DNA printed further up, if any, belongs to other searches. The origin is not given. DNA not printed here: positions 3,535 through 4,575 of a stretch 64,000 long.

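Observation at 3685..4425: The array ORFs look like a coding family kept intact through substitutions and an in-frame indel, encoding a predicted tail-anchored protein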

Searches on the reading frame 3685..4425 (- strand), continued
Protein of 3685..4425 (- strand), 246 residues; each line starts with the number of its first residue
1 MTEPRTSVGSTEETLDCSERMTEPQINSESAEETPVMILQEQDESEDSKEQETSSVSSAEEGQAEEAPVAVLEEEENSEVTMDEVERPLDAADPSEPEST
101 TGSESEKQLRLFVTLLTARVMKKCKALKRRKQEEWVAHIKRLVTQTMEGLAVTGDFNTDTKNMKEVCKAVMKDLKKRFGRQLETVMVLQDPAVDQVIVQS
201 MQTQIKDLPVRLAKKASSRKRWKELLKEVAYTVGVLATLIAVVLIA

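Call 48: list_cluster_members(proteins=[P0017, P0026, P0029, P0031, P0040, P0053, P0071, P0105, P0117, P0129])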
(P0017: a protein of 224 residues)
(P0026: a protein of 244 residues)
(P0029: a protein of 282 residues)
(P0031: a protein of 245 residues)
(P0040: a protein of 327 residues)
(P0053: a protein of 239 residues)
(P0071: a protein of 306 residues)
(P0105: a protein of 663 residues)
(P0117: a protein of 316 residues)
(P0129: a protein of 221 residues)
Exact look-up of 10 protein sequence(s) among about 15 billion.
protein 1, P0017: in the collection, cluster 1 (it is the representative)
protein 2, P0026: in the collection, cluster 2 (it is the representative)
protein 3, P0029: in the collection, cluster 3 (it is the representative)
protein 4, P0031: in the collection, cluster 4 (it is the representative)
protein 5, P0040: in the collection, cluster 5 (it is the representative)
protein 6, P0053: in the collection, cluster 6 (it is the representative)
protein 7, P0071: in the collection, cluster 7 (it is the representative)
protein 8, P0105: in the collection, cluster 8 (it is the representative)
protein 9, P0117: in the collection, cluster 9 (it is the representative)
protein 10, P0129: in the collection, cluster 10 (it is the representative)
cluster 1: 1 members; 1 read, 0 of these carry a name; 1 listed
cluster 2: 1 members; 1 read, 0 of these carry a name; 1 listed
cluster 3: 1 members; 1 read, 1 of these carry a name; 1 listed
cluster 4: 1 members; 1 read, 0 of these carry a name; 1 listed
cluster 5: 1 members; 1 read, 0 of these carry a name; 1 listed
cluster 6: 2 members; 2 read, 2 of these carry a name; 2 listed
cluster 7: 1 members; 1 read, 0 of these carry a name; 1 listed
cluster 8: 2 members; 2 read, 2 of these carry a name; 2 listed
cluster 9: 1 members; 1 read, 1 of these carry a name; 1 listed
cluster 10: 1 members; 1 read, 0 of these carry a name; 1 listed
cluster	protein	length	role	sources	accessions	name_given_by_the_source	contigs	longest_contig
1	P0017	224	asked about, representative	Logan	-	-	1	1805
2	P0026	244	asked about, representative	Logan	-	-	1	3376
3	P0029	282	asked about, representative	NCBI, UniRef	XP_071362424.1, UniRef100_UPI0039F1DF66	uncharacterized protein [Trachinotus anak] | uncharacterized protein n=1 Tax=Trachinotus anak TaxID=443729 RepID=UPI0039F1DF66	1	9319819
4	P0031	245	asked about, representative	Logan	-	-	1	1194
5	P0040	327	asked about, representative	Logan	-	-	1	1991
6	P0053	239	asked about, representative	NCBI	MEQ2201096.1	hypothetical protein XENOCAPTIV_007494, partial [Xenoophorus captivus]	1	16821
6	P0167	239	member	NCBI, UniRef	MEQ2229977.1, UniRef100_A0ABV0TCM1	hypothetical protein ILYODFUR_024533 [Ilyodon furcidens] | Uncharacterized protein n=1 Tax=Ilyodon furcidens TaxID=33524 RepID=A0ABV0TCM1_9TELE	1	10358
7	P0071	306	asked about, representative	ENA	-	-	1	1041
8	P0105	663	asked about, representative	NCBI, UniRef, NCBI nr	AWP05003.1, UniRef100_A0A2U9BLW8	putative high mobility group nucleosome-binding domain-containing protein 5 [Scophthalmus ... | Putative high mobility group nucleosome-binding domain-containing protein 5 n=1 ...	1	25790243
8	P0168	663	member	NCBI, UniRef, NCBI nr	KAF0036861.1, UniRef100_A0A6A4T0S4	hypothetical protein F2P81_009735 [Scophthalmus maximus] | Uncharacterized protein n=1 Tax=Scophthalmus maximus TaxID=52904 RepID=A0A6A4T0S4_SCOMX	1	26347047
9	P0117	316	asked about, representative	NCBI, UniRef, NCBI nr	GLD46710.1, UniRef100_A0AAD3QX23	uncharacterized protein AKAME5_000101700 [Lates japonicus] | Uncharacterized protein n=1 Tax=Lates japonicus TaxID=270547 RepID=A0AAD3QX23_LATJO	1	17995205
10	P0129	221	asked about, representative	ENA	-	-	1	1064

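Call 57: predict_structure(alignment_id=A3)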
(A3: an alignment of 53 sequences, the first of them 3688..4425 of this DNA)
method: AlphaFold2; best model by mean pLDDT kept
length: 246 residues; sequences in the alignment: 53
mean_pLDDT: 77.9   pTM: 0.56
mean pLDDT of the five models: 77.9, 77.9, 77.0, 76.5, 76.1
residues with pLDDT >= 90: 123; 70-90: 21; 50-70: 78; < 50: 24
segments of 3 or more residues with pLDDT < 50: none
pLDDT, mean of each block of 10 residues (from residue 1): 58 58 56 52 54 51 54 52 59 58 84 97 91 95 97 83 96 97 94 98 95 90 95 98 96
secondary structure, 60 per line:
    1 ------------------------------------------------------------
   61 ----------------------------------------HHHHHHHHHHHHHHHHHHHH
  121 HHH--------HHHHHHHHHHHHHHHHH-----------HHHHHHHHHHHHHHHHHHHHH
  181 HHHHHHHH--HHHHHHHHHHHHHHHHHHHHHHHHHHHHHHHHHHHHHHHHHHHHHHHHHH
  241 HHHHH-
elements in order: H101-123 H132-148 H160-188 H191-245

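Call 64: list_cluster_members(proteins=[P0013, P0020, P0025, P0063, P0083, P0116, P0131, P0139, P0150, P0156])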
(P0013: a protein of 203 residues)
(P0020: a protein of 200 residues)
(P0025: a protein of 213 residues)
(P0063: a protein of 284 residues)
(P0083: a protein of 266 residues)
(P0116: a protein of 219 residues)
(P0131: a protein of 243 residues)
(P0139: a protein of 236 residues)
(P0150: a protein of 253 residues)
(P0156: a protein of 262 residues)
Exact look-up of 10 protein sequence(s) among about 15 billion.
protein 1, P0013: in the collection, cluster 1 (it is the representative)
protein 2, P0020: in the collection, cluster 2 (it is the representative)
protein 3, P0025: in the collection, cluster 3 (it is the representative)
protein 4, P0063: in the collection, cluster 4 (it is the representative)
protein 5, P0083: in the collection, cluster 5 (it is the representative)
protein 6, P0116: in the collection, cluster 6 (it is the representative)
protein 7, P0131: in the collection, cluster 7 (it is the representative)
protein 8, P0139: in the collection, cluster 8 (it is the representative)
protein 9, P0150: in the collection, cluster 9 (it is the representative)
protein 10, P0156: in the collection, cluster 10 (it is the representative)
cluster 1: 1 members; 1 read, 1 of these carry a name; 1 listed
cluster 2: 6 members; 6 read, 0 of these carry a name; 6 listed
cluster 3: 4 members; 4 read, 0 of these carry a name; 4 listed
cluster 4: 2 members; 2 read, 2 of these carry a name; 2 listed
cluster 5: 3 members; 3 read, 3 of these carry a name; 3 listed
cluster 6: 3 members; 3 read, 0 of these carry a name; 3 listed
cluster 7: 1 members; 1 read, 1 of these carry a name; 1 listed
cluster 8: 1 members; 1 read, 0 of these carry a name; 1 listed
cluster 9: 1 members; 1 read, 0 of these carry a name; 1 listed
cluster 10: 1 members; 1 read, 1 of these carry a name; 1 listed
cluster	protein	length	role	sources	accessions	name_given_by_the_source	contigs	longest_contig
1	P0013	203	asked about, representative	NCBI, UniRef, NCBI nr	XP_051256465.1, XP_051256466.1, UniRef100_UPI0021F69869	uncharacterized protein LOC127363699 [Dicentrarchus labrax] | uncharacterized protein LOC127363699 n=1 Tax=Dicentrarchus labrax TaxID=13489 ...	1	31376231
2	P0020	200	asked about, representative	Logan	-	-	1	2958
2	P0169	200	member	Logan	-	-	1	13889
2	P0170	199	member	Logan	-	-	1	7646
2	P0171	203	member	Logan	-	-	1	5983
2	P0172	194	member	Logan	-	-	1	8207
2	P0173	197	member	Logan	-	-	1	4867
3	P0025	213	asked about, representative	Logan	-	-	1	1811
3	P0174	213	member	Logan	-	-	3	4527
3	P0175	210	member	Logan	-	-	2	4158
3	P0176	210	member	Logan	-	-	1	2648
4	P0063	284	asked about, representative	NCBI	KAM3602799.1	uncharacterized protein V6R79_011091 [Siganus canaliculatus]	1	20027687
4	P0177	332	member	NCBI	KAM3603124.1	uncharacterized protein V6R79_016842 [Siganus canaliculatus]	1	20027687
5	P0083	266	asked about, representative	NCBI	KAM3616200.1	uncharacterized protein V6R79_014245 [Siganus canaliculatus]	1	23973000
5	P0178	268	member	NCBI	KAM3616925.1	uncharacterized protein V6R79_026122 [Siganus canaliculatus]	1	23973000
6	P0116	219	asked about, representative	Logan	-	-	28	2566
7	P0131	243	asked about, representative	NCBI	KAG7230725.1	hypothetical protein INR49_019538, partial [Caranx melampygus]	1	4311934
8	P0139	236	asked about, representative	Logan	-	-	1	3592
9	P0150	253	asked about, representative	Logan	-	-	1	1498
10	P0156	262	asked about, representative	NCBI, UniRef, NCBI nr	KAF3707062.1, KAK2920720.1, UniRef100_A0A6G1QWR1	hypothetical protein EXN66_Car000234 [Channa argus] | Uncharacterized protein n=1 Tax=Channa argus TaxID=215402 RepID=A0A6G1QWR1_CHAAH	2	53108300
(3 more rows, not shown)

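Call 67: find_encoding_contigs(protein=P0013, flank=10000, max_places=3)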
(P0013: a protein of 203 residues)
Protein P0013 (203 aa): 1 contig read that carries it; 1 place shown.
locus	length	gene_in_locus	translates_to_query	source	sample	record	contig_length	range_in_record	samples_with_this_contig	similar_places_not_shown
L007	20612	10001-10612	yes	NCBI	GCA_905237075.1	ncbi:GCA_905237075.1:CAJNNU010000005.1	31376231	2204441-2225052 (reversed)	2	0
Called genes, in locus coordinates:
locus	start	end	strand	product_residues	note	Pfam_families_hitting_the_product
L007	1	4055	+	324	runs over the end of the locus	PF13927:Ig_3 (faint), PF07686:V-set (weak)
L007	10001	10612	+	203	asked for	-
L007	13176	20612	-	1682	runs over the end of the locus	-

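Call 68: find_encoding_contigs(protein=P0009, flank=10000, max_places=3)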
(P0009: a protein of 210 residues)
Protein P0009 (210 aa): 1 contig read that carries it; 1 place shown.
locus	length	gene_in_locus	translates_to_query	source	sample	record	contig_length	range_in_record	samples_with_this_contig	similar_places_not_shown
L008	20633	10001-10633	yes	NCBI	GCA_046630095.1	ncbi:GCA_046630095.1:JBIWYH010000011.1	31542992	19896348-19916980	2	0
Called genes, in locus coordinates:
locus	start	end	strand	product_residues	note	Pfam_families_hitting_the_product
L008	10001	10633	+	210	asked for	-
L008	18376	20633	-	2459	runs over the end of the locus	PF00039:fn1, PF00040:fn2, PF00039:fn1, PF00040:fn2, PF00039:fn1, PF00041:fn3, PF00041:fn3, PF00041:fn3, +19 more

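Call 89: fold_search(model_id=the predicted structure, library=pdb)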
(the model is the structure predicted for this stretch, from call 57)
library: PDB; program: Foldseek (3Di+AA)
matches with E <= 10: 214; with E <= 0.001: 0
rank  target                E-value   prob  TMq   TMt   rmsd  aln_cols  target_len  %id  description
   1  8snb_6Q               3.8e-01  0.21  0.17  0.19  14.8       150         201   13  atomic model of sea urchin sperm doublet microtubule (48-nm periodicity) (released 2023-06-28)
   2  5tfu_B                8.1e-01  0.13  0.15  0.10  12.2       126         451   17  Structure of cytochrome P450 2D6 (CYP2D6) BACE1 inhibitor complex (released 2017-01-11)
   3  8snb_4Y               1.0e+00  0.15  0.17  0.15  14.7       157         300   14  atomic model of sea urchin sperm doublet microtubule (48-nm periodicity) (released 2023-06-28)
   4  5tft_B                1.1e+00  0.13  0.16  0.10  12.5       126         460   15  Structure of cytochrome P450 2D6 (CYP2D6) BACE1 inhibitor complex (released 2017-01-11)
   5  4m70_A                1.2e+00  0.15  0.17  0.29   9.6       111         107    8  Crystal structure of potato Rx-CC domain in complex with RanGAP2-WPP domain (released 2013-11-13)
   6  2gs4_A                1.2e+00  0.08  0.14  0.19  14.0       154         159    8  The crystal structure of the E.coli stress protein YciF. (released 2006-10-17)
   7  3t6g_D                1.4e+00  0.15  0.19  0.29  10.8       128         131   15  Structure of the complex between NSP3 (SHEP1) and p130Cas (released 2011-11-23)
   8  3fyq                  1.6e+00  0.25  0.24  0.30  11.2       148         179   12  Structure of Drosophila melanogaster talin IBS2 domain (residues 1981-2168) (released 2009-02-03)
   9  7zqy_B                1.6e+00  0.09  0.14  0.19  27.9       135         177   12  Chaetomium thermophilum Rad50 Zn hook (released 2022-12-28)
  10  2l10_MODEL_1_A        1.6e+00  0.13  0.18  0.25  14.8       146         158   10  Solution Structure of the R6 Domain of Talin (released 2011-08-31)
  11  4xry_B                1.6e+00  0.09  0.15  0.09  12.7       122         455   17  Human Cytochrome P450 2D6 BACE1 Inhibitor 5 Complex (released 2015-05-20)
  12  4eru_B                1.8e+00  0.10  0.17  0.23  14.4       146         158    9  Crystal Structure of Putative Cytoplasmic Protein, YciF Bacterial Stress Response Protein from Salmonella enterica (released 2012-06-06)
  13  6db1_B                1.8e+00  0.07  0.13  0.20  11.9       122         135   13  2.0 Angstrom Resolution Crystal Structure of N-Terminal Ligand-Binding Domain of Putative Methyl-Accepting Chemotaxis  (released 2018-05-16)
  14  4xry_D                1.9e+00  0.08  0.16  0.10  12.9       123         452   18  Human Cytochrome P450 2D6 BACE1 Inhibitor 5 Complex (released 2015-05-20)
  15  6n4n_C                2.0e+00  0.11  0.17  0.21  11.2       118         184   15  Crystal structure of the designed protein DNCR2/danoprevir/NS3a complex (released 2019-09-11)
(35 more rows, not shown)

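Call 94: find_related_loci(query=A1, collection=viral_contigs, flank=3000)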
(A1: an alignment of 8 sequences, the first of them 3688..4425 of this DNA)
Query A1 (246 aa) in viral_contigs; peptide patterns used: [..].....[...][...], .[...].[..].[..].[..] (x = any residue, [..] = any of these).
108 stretches matched a pattern, but none encodes a relative of the query by tblastn (E <= 1e-3).

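Call 97: find_encoding_contigs(protein=P0029, flank=6000, max_places=2)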
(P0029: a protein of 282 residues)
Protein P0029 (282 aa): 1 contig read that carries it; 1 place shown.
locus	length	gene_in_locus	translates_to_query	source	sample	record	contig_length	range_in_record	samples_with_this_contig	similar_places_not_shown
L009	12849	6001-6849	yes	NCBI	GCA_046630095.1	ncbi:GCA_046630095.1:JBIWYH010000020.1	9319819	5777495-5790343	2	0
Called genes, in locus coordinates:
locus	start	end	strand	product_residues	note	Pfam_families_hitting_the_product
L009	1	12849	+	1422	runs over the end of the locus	PF14484:FISNA, PF05729:NACHT, PF17779:WHD_NOD2, PF17776:NLRC4_HD2, PF00560:LRR_1 (faint), PF12799:LRR_4 (faint), PF13765:PRY, PF00622:SPRY, +1 more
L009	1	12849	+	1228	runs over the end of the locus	PF14484:FISNA, PF05729:NACHT, PF17779:WHD_NOD2, PF17776:NLRC4_HD2, PF00560:LRR_1 (faint), PF12799:LRR_4 (faint), PF13765:PRY, PF00622:SPRY, +1 more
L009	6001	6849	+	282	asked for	-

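Call 98: find_encoding_contigs(protein=P0053, flank=6000, max_places=2)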
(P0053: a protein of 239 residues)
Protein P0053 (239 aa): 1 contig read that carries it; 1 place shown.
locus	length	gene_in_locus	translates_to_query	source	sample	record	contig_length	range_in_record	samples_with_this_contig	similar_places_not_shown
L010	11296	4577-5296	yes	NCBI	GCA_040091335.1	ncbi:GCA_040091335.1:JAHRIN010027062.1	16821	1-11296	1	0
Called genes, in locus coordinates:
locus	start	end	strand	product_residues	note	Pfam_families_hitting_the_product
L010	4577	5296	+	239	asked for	-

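Call 100: search_protein_families(library=pfam, proteins=[L001:2793-3248:-, L001:4449-5033:-, L001:13776-14399:-, L001:15860-16801:-, L001:19190-19723:-], max_evalue=0.001)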
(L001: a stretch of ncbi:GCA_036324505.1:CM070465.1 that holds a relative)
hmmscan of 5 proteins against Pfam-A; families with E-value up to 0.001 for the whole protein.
L001:2793-3248:- (151 aa): 2 families
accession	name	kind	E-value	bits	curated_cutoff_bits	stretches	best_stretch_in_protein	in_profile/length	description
PF00622.36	SPRY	-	1.2e-12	48.4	26.3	1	60-134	2-78/121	SPRY domain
PF13765.14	PRY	-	8.3e-12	45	27.5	1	7-52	1-46/49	SPRY-associated domain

L001:4449-5033:- (194 aa): 11 families
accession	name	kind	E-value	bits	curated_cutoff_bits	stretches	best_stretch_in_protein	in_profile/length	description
PF13445.12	zf-RING_UBOX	-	1.2e-10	41.7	25.2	1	17-41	1-25/39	RING-type zinc-finger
PF13923.12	zf-C3HC4_2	-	1.2e-10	41.4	27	1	16-55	1-40/40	Zinc finger, C3HC4 type (RING finger)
PF00097.31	zf-C3HC4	-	1.8e-10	40.9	21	1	17-55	1-40/40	Zinc finger, C3HC4 type (RING finger)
PF15227.12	zf-C3HC4_4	-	2.1e-08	34.6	30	1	17-45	1-29/42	zinc finger of C3HC4-type, RING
PF13639.12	zf-RING_2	-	1.2e-07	32.4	27.3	1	16-56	2-44/44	Ring finger domain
PF13920.12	zf-C3HC4_3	-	2.6e-07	30.8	27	1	14-58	2-45/49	Zinc finger, C3HC4 type (RING finger)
PF16685.11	zf-RING_10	-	6.1e-07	29.9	31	1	15-60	1-48/70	zinc RING finger of MSL2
PF14634.12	zf-RING_5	-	1.1e-06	28.9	27.9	1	16-57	1-43/43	zinc-RING finger domain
PF14835.12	zf-RING_6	-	6.8e-05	23.1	35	1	11-55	4-46/65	zf-RING of BARD1-type protein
PF22586.1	ANCHR-like_BBOX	-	0.00019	21.9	27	1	96-135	2-38/39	ANCHR-like B-box zinc-binding domain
PF24921.1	RING_XB3-XBAT31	-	0.00065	20.1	50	1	17-45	2-30/57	E3 ubiquitin-protein ligase XB3/XBAT31 RING finger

L001:13776-14399:- (207 aa): 2 families
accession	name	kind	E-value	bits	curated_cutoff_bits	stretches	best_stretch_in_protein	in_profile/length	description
PF00622.36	SPRY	-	2.2e-23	83.1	26.3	1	78-184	1-109/121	SPRY domain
PF13765.14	PRY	-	2.4e-20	72.3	27.5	1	26-74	1-49/49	SPRY-associated domain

L001:15860-16801:- (313 aa): 10 families
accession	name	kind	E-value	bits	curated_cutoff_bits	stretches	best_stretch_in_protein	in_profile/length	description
PF13445.12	zf-RING_UBOX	-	5.5e-11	42.7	25.2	1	28-65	1-39/39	RING-type zinc-finger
PF00643.29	zf-B_box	-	2e-10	41.1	24.1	1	262-300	3-42/42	B-box zinc finger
PF15227.12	zf-C3HC4_4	-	8e-10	39.1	30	1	28-67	1-42/42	zinc finger of C3HC4-type, RING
PF13923.12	zf-C3HC4_2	-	1.5e-09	38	27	1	28-67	2-40/40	Zinc finger, C3HC4 type (RING finger)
PF00097.31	zf-C3HC4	-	2e-09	37.6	21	1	28-67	1-40/40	Zinc finger, C3HC4 type (RING finger)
PF13639.12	zf-RING_2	-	5.5e-07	30.2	27.3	1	27-68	2-44/44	Ring finger domain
PF24921.1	RING_XB3-XBAT31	-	4.8e-06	27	50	1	28-71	2-55/57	E3 ubiquitin-protein ligase XB3/XBAT31 RING finger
PF13920.12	zf-C3HC4_3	-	5.2e-06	26.6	27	1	25-71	2-46/49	Zinc finger, C3HC4 type (RING finger)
PF14634.12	zf-RING_5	-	2.4e-05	24.7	27.9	1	27-69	1-43/43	zinc-RING finger domain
PF05290.17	Baculo_IE-1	-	0.00011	22.6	33.1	1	26-73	81-133/141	Baculovirus immediate-early protein (IE-0)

L001:19190-19723:- (177 aa): 2 families
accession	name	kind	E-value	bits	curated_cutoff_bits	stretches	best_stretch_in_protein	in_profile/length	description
PF00622.36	SPRY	-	9.5e-22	77.8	26.3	1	53-157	1-108/121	SPRY domain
PF13765.14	PRY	-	2.7e-14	53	27.5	1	2-48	2-48/49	SPRY-associated domain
